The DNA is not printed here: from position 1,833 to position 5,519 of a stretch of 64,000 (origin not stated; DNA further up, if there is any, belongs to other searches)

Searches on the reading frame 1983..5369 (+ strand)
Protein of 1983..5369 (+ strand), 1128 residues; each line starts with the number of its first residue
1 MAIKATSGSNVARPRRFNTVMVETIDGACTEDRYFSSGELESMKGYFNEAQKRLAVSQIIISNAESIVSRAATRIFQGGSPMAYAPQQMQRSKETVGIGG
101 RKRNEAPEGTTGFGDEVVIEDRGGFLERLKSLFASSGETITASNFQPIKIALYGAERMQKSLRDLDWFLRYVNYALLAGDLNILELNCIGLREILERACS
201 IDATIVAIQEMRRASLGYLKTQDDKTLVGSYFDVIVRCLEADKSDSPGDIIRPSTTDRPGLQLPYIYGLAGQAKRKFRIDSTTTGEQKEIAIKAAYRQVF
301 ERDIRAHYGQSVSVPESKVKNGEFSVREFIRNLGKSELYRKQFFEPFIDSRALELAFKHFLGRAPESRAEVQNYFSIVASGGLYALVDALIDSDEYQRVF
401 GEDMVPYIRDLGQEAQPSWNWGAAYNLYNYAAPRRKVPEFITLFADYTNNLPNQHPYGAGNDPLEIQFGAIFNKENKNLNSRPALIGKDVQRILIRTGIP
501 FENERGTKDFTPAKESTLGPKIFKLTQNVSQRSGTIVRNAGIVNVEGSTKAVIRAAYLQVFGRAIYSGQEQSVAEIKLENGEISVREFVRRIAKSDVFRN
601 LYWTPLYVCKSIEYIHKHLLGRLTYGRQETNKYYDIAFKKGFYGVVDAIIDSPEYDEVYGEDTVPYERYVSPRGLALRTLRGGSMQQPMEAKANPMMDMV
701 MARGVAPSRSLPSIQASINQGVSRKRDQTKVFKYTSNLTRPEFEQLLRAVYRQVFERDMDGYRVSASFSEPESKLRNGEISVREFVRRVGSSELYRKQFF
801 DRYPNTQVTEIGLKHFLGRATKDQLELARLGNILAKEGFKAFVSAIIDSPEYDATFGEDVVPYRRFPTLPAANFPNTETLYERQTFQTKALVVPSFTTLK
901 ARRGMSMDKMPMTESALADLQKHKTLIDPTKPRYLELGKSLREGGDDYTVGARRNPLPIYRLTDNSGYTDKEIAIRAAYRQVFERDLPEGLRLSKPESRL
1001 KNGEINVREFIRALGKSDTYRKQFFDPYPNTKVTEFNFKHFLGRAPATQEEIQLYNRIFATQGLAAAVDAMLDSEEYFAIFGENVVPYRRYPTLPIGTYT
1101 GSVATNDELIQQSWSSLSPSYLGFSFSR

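Call 3: search_protein_families(library=pfam, proteins=[window:1983-5369:+], max_evalue=0.01)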
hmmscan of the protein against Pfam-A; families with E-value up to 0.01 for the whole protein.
window:1983-5369:+ (1128 aa): 3 families
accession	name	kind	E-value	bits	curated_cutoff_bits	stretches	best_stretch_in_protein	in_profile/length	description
PF00427.26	PBS_linker_poly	-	1.7e-176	577.9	28.7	4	970-1090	5-126/126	Phycobilisome Linker polypeptide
PF00502.25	Phycobilisome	-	2.9e-26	92.7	22.2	2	152-237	67-153/155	Phycobilisome protein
PF09693.15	Phage_XkdX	-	0.00087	19.7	23.5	0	1059-1084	13-39/40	Phage uncharacterised protein (Phage_XkdX)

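Call 4: search_protein_families(library=ncbifam, proteins=[window:1983-5369:+], max_evalue=0.01)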
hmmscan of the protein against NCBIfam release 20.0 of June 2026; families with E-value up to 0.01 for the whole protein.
window:1983-5369:+ (1128 aa): 10 families
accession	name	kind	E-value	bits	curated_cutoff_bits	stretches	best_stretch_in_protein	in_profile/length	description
NF058511.1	Rod_Core_CpcG1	exception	2.4e-111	371.5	430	4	946-1090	18-162/279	phycobilisome rod-core linker protein CpcG1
NF058512.1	Rod_Core_CpcG2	exception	1.6e-109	365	420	4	948-1091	20-165/247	phycobilisome rod-core linker protein CpcG2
NF058513.1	Rod_Core_CpcG4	exception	6.6e-94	314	440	4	959-1090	32-164/250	phycobilisome rod-core linker protein CpcG4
NF058514.1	Rod_Core_CpcG3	exception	3.5e-91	305.2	425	4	959-1090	32-164/242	phycobilisome rod-core linker protein CpcG3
NF058521.1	allophyco_ApcA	equivalog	2.9e-21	76.1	270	2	153-239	73-160/161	allophycocyanin subunit alpha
TIGR01337.1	apcB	equivalog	2.3e-18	66.7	228.15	2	153-239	73-162/167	allophycocyanin subunit beta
NF058508.1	phy_ery_CpeB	equivalog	2.6e-13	50.1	275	1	152-225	73-148/181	phycoerythrin subunit beta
TIGR01339.1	phycocy_beta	equivalog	1.5e-11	44.5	279.3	1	152-217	72-139/171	C-phycocyanin subunit beta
NF058506.1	phy_ery_CpeA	equivalog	7.6e-09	36.1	225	2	20-87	4-71/164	C-phycoerythrin subunit alpha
TIGR01338.1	phycocy_alpha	equivalog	5.1e-07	29.8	269.45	1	19-78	2-61/161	C-phycocyanin subunit alpha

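Call 13: find_homologous_proteins(query=window:1983-5369:+, max_evalue=1e-50)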
Query window:1983-5369:+ (1128 aa): 2981 proteins with E <= 1e-50 among 8000 candidates; the best 120 are listed.
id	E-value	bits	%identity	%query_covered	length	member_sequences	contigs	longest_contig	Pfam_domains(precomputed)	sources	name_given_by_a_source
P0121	0.0e+0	2549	100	100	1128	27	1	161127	PF00427.27,PF00502.26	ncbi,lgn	-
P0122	0.0e+0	2310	89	100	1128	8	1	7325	PF00427.27,PF00502.26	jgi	jgi:phycobilisome core-membrane linker protein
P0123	0.0e+0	1616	64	100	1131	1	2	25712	PF00427.27,PF00502.26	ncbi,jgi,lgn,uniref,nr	ncbi:phycobilisome rod-core linker polypeptide [Candidatus Cyanaurora vandensis]|uniref:phycobilisom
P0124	0.0e+0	1556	63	100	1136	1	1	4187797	PF00427.27,PF00502.26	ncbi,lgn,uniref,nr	ncbi:phycobilisome rod-core linker polypeptide [Anthocerotibacter panamensis]|uniref:ApcE n=1 Tax=An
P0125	0.0e+0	1511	61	100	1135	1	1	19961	PF00427.27,PF00502.26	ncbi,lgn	-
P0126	0.0e+0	1382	56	100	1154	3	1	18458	PF00427.27,PF00502.26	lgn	-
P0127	0.0e+0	1359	57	100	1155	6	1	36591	PF00427.27,PF00502.26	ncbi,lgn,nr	ncbi:MAG: phycobilisome rod-core linker polypeptide [Aphanocapsa lilacina HA4352-LM1]|nr:phycobiliso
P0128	0.0e+0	1359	56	100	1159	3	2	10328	PF00427.27,PF00502.26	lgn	-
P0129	0.0e+0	1357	56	100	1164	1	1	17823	PF00427.27,PF00502.26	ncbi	-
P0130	0.0e+0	1328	55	98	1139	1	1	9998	PF00427.27,PF00502.26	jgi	jgi:phycobilisome core-membrane linker protein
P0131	0.0e+0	1316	55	100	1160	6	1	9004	PF00427.27,PF00502.26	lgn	-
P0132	0.0e+0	1309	56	98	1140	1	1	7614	PF00427.27,PF00502.26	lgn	-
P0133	0.0e+0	1293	54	100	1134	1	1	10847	PF00427.27,PF00502.26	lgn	-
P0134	0.0e+0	1292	54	100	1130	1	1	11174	PF00427.27,PF00502.26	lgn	-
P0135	0.0e+0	1292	55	100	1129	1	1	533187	PF00427.27,PF00502.26,PF13946.12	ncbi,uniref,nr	ncbi:phycobilisome rod-core linker polypeptide [Leptolyngbya sp. FACHB-261]|uniref:phycobilisome rod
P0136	0.0e+0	1291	54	100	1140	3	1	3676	PF00427.27,PF00502.26,PF13946.12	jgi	-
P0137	0.0e+0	1286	54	100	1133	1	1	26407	PF00427.27,PF00502.26,PF13946.12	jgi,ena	jgi:phycobilisome core-membrane linker protein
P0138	0.0e+0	1285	54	100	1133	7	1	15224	PF00427.27,PF00502.26,PF13946.12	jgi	jgi:phycobilisome core-membrane linker protein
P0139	0.0e+0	1283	54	99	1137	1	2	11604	PF00427.27,PF00502.26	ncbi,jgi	jgi:phycobilisome core-membrane linker protein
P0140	0.0e+0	1282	54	100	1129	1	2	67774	PF00427.27,PF00502.26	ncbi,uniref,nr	ncbi:photosystem I reaction center subunit X [Gloeocapsopsis sp. AAB1 = 1H9]|uniref:Phycobiliprotein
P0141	0.0e+0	1282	54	100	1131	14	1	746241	PF00427.27,PF00502.26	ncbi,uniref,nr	ncbi:phycobilisome rod-core linker polypeptide [Trichocoleus sp. FACHB-262]|uniref:phycobilisome rod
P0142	0.0e+0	1282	54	100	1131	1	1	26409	PF00427.27,PF00502.26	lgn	-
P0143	0.0e+0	1282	54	100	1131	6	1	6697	PF00427.27,PF00502.26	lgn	-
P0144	0.0e+0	1281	54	100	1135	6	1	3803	PF00427.27,PF00502.26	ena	-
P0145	0.0e+0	1280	54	99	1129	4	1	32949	PF00427.27,PF00502.26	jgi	jgi:phycobilisome core-membrane linker protein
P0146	0.0e+0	1280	53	100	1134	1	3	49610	PF00427.27,PF00502.26,PF13946.12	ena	-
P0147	0.0e+0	1280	53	99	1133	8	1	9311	PF00427.27,PF00502.26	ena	-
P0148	0.0e+0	1278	54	99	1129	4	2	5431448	PF00427.27,PF00502.26,PF13946.12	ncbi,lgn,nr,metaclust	ncbi:phycobilisome core-membrane linker protein [Gloeocapsa sp. PCC 7428]|nr:phycobilisome core-memb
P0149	0.0e+0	1278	53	100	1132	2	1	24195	PF00427.27,PF00502.26,PF13946.12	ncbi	-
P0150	0.0e+0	1277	54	99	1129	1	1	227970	PF00427.27,PF00502.26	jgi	-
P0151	0.0e+0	1277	53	99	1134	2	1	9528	PF00427.27,PF00502.26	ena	-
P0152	0.0e+0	1276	54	99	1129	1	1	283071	PF00427.27,PF00502.26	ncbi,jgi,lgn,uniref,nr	ncbi:photosystem I reaction center subunit X [Chroogloeocystis siderophila 5.2 s.c.1]|jgi:phycobilis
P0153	0.0e+0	1276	53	100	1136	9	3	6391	PF00427.27,PF00502.26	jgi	jgi:phycobilisome core-membrane linker protein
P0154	0.0e+0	1276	54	100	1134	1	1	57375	PF00427.27,PF00502.26,PF13946.12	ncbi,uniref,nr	ncbi:phycobilisome rod-core linker polypeptide [Trichocoleus sp. FACHB-90]|uniref:phycobilisome rod-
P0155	0.0e+0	1275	53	99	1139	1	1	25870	PF00427.27,PF00502.26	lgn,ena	-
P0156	0.0e+0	1275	54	100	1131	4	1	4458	PF00427.27,PF00502.26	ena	-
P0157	0.0e+0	1275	54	100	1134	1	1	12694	PF00427.27,PF00502.26,PF13946.12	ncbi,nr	ncbi:phycobilisome rod-core linker polypeptide [Cyanobacteria bacterium FACHB-472]|nr:phycobilisome 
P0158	0.0e+0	1274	53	100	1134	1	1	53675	PF00427.27,PF00502.26,PF13946.12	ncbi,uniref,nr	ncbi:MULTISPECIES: phycobilisome rod-core linker polypeptide [Cyanophyceae]|uniref:phycobilisome rod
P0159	0.0e+0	1274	54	100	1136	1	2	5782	PF00427.27,PF00502.26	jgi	jgi:phycobilisome core-membrane linker protein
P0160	0.0e+0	1274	53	100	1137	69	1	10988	PF00427.27,PF00502.26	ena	-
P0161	0.0e+0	1274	54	100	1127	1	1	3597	PF00427.27,PF00502.26,PF13946.12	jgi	jgi:phycobilisome core-membrane linker protein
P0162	0.0e+0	1274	53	100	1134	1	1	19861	PF00427.27,PF00502.26,PF13946.12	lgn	-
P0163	0.0e+0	1274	53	99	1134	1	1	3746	PF00427.27,PF00502.26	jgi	-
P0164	0.0e+0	1273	54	100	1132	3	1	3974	PF00427.27,PF00502.26,PF13946.12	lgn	-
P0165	0.0e+0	1273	53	100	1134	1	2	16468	PF00427.27,PF00502.26,PF13946.12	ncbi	-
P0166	0.0e+0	1272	53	99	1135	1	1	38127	PF00427.27,PF00502.26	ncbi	ncbi:MAG: phycobilisome rod-core linker polypeptide [Coleofasciculaceae cyanobacterium]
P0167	0.0e+0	1272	53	100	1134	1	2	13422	PF00427.27,PF00502.26,PF13946.12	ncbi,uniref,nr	ncbi:phycobilisome rod-core linker polypeptide [Funiculus sociatus GB2-A5]|uniref:Phycobiliprotein A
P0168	0.0e+0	1271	53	100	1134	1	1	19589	PF00427.27,PF00502.26,PF13946.12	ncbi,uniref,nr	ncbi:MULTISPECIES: phycobilisome rod-core linker polypeptide [Cyanophyceae]|uniref:phycobilisome rod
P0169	0.0e+0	1271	53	100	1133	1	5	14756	PF00427.27,PF00502.26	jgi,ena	-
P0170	0.0e+0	1271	54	100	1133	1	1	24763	PF00427.27,PF00502.26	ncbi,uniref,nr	ncbi:phycobilisome rod-core linker polypeptide [Coleofasciculus sp. FACHB-1120]|uniref:phycobilisome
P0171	0.0e+0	1271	53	99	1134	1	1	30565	PF00427.27,PF00502.26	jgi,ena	-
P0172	0.0e+0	1271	53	100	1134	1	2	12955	PF00427.27,PF00502.26,PF13946.12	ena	-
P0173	0.0e+0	1270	54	100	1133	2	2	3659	PF00427.27,PF00502.26,PF13946.12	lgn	-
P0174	0.0e+0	1270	53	99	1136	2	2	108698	PF00427.27,PF00502.26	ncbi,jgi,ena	ncbi:MAG TPA: phycobilisome rod-core linker polypeptide [Waterburya sp.]|jgi:phycobilisome core-memb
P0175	0.0e+0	1270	53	100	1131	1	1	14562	PF00427.27,PF00502.26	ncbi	-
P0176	0.0e+0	1270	53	100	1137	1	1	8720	PF00427.27,PF00502.26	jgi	jgi:phycobilisome core-membrane linker protein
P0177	0.0e+0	1270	53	100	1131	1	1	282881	PF00427.27,PF00502.26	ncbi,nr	ncbi:phycobilisome rod-core linker polypeptide [Microcoleus sp. FACHB-SPT15]|nr:phycobilisome rod-co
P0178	0.0e+0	1270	53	100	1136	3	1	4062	PF00427.27,PF00502.26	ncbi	ncbi:MAG: phycobilisome rod-core linker polypeptide [Cyanobacteriota bacterium]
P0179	0.0e+0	1269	54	100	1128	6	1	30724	PF00427.27,PF00502.26,PF13946.12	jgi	jgi:phycobilisome core-membrane linker protein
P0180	0.0e+0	1269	53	100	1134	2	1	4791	PF00427.27,PF00502.26,PF13946.12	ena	-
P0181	0.0e+0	1269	53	100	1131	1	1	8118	PF00427.27,PF00502.26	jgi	-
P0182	0.0e+0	1268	53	99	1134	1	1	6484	PF00427.27,PF00502.26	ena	-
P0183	0.0e+0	1268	53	100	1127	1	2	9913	PF00427.27,PF00502.26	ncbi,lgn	-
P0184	0.0e+0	1268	53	100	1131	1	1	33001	PF00427.27,PF00502.26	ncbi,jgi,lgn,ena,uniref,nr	ncbi:MAG: phycobilisome rod-core linker polypeptide [Symplocastrum torsivum CPER-KK1]|jgi:phycobilis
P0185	0.0e+0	1268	54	100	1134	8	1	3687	PF00427.27,PF00502.26,PF13946.12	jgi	jgi:phycobilisome core-membrane linker protein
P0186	0.0e+0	1268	53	100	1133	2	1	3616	PF00427.27,PF00502.26,PF13946.12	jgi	jgi:phycobilisome core-membrane linker protein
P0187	0.0e+0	1267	53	100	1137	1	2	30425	PF00427.27,PF00502.26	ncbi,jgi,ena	jgi:phycobilisome core-membrane linker protein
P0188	0.0e+0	1267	53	100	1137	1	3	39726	PF00427.27,PF00502.26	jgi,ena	jgi:phycobilisome core-membrane linker protein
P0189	0.0e+0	1267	53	99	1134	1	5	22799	PF00427.27,PF00502.26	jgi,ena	-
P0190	0.0e+0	1267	53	100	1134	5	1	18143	PF00427.27,PF00502.26,PF13946.12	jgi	-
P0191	0.0e+0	1267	53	99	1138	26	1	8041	PF00427.27,PF00502.26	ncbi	-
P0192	0.0e+0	1266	53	99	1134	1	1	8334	PF00427.27,PF00502.26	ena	-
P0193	0.0e+0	1266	53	100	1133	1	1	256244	PF00427.27,PF00502.26,PF13946.12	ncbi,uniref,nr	ncbi:phycobilisome rod-core linker polypeptide [Coleofasciculus sp. FACHB-T130]|uniref:phycobilisome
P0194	0.0e+0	1266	53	100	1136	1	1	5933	PF00427.27,PF00502.26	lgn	-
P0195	0.0e+0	1266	53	100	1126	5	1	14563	PF00427.27,PF00502.26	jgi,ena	-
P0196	0.0e+0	1266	53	100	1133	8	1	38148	PF00427.27,PF00502.26,PF13946.12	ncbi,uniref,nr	ncbi:phycobilisome rod-core linker polypeptide [Coleofasciculus sp. FACHB-129]|uniref:phycobilisome 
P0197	0.0e+0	1266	53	100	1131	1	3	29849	PF00427.27,PF00502.26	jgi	jgi:phycobilisome core-membrane linker protein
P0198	0.0e+0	1265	53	100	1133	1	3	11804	PF00427.27,PF00502.26,PF13946.12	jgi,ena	jgi:phycobilisome core-membrane linker protein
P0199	0.0e+0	1265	53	99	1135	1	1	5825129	PF00427.27,PF00502.26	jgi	jgi:phycobilisome core-membrane linker protein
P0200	0.0e+0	1265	52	99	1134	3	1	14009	PF00427.27,PF00502.26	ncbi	-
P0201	0.0e+0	1265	52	99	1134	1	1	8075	PF00427.27,PF00502.26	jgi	-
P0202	0.0e+0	1265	53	99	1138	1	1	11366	PF00427.27,PF00502.26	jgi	jgi:phycobilisome core-membrane linker protein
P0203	0.0e+0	1265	53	100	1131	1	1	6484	PF00427.27,PF00502.26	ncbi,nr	ncbi:MAG: phycobilisome rod-core linker polypeptide [Cyanobacteriota bacterium]|nr:phycobilisome rod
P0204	0.0e+0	1265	53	100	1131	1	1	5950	PF00427.27,PF00502.26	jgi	jgi:phycobilisome core-membrane linker protein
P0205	0.0e+0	1265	53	100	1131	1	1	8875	PF00427.27,PF00502.26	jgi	-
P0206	0.0e+0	1265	52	99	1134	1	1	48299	PF00427.27,PF00502.26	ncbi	-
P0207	0.0e+0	1265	53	99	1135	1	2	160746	PF00427.27,PF00502.26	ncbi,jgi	jgi:phycobilisome core-membrane linker protein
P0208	0.0e+0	1265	53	99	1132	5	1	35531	PF00427.27,PF00502.26,PF13946.12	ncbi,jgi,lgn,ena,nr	ncbi:MAG: phycobilisome rod-core linker polypeptide [Chroococcus sp. CMT-3BRIN-NPC107]|jgi:phycobili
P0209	0.0e+0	1264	53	99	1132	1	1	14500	PF00427.27,PF00502.26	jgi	-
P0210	0.0e+0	1264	53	100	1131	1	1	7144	PF00427.27,PF00502.26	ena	-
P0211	0.0e+0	1264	53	99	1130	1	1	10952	PF00427.27,PF00502.26,PF13946.12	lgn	-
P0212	0.0e+0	1264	53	100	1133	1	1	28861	PF00427.27,PF00502.26,PF13946.12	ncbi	ncbi:MAG: phycobilisome rod-core linker polypeptide [Cyanobacteriota bacterium]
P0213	0.0e+0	1264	53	100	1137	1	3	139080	PF00427.27,PF00502.26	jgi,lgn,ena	-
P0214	0.0e+0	1264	53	100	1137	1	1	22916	PF00427.27,PF00502.26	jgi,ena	-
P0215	0.0e+0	1263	53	100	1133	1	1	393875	PF00427.27,PF00502.26,PF13946.12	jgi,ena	jgi:phycobilisome core-membrane linker protein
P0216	0.0e+0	1263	54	100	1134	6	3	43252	PF00427.27,PF00502.26,PF13946.12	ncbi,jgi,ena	-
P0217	0.0e+0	1261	53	99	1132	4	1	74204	PF00427.27,PF00502.26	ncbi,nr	ncbi:photosystem I reaction center subunit X [Chlorogloea sp. CCALA 695]|nr:photosystem I reaction c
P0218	0.0e+0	1261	53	100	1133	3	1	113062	PF00427.27,PF00502.26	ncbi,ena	-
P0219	0.0e+0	1261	53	100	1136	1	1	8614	PF00427.27,PF00502.26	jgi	jgi:phycobilisome core-membrane linker protein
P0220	0.0e+0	1261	53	99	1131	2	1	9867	PF00427.27,PF00502.26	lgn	-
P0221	0.0e+0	1261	52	99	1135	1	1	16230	PF00427.27,PF00502.26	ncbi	-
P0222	0.0e+0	1260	53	100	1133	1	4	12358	PF00427.27,PF00502.26,PF13946.12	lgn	-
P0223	0.0e+0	1260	53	99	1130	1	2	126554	PF00427.27,PF00502.26,PF13946.12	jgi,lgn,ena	-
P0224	0.0e+0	1260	52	99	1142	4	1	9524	PF00427.27,PF00502.26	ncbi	-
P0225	0.0e+0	1260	53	100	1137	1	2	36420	PF00427.27,PF00502.26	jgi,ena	jgi:phycobilisome core-membrane linker protein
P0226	0.0e+0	1260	53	99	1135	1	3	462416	PF00427.27,PF00502.26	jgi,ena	jgi:phycobilisome core-membrane linker protein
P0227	0.0e+0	1259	52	100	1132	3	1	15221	PF00427.27,PF00502.26,PF13946.12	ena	-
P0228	0.0e+0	1259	53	100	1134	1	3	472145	PF00427.27,PF00502.26,PF13946.12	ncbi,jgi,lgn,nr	ncbi:MAG: phycobilisome rod-core linker polypeptide [Synechococcales cyanobacterium C42_A2020_086]|j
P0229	0.0e+0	1259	53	99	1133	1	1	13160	PF00427.27,PF00502.26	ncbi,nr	ncbi:MAG: phycobilisome rod-core linker polypeptide [Tatlockia sp.]|nr:phycobilisome rod-core linker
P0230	0.0e+0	1259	53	100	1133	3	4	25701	PF00427.27,PF00502.26,PF13946.12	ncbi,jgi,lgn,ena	-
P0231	0.0e+0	1258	53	99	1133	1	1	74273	PF00427.27,PF00502.26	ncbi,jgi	-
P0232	0.0e+0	1258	53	100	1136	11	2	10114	PF00427.27,PF00502.26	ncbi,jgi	jgi:phycobilisome core-membrane linker protein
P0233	0.0e+0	1257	53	99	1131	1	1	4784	PF00427.27,PF00502.26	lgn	-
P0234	0.0e+0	1257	53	100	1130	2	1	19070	PF00427.27,PF00502.26,PF13946.12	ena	-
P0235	0.0e+0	1257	53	100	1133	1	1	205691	PF00427.27,PF00502.26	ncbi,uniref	ncbi:phycobilisome rod-core linker polypeptide [Coleofasciculus sp. H7-2]|uniref:phycobilisome rod-c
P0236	0.0e+0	1257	53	99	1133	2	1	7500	PF00427.27,PF00502.26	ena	-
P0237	0.0e+0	1257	52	100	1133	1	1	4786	PF00427.27,PF00502.26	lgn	-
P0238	0.0e+0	1257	53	99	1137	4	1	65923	PF00427.27,PF00502.26,PF13946.12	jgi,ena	jgi:phycobilisome core-membrane linker protein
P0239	0.0e+0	1256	53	99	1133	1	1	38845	PF00427.27,PF00502.26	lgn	-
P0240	0.0e+0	1256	53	100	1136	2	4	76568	PF00427.27,PF00502.26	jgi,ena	jgi:phycobilisome core-membrane linker protein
